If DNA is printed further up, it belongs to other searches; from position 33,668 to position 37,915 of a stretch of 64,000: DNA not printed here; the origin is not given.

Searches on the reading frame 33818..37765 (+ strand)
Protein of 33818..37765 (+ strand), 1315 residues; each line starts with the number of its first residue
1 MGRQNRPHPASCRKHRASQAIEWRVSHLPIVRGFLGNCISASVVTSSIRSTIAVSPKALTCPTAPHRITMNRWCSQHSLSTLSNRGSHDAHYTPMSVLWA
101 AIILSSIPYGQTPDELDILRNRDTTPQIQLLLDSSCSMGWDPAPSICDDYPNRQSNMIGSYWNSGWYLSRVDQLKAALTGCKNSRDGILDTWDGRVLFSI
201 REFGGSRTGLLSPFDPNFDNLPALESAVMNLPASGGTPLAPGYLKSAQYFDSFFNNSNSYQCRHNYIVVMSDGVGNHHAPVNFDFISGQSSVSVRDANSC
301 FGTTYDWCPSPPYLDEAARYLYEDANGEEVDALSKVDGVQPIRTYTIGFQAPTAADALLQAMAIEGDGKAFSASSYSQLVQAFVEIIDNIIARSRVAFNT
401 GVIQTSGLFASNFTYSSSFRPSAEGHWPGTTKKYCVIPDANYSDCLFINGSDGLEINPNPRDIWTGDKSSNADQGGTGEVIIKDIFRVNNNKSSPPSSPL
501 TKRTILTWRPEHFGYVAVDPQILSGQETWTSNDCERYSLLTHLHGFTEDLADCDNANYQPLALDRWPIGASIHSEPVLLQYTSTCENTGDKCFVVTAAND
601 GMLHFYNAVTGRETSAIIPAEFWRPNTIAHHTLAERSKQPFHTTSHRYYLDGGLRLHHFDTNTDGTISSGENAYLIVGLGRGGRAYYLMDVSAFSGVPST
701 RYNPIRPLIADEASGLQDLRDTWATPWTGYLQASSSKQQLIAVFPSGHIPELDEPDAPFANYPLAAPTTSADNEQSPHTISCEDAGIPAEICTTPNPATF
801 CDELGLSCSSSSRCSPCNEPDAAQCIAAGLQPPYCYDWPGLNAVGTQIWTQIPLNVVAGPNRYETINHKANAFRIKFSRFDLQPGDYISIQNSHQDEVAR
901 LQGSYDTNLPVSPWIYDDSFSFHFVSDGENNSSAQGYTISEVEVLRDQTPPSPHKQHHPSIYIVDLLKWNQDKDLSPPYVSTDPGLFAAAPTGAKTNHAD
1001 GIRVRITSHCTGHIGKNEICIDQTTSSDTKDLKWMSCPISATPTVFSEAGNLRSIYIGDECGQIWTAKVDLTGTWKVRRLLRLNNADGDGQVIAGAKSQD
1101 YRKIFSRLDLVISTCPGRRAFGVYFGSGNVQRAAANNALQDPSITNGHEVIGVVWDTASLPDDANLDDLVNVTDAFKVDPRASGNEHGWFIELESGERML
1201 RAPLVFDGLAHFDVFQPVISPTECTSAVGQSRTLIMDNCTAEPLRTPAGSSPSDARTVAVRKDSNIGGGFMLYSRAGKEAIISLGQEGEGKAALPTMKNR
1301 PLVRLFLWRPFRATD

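Call 25: search_protein_families(library=pfam, proteins=[window:33818-37765:+], max_evalue=0.001)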
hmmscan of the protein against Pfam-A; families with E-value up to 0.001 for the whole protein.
window:33818-37765:+ (1315 aa): 1 family
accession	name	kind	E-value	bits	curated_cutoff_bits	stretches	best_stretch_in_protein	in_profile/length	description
PF05567.17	T4P_PilY1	-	5.2e-06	26.1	28.1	1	592-697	43-154/411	PilY1 beta-propeller domain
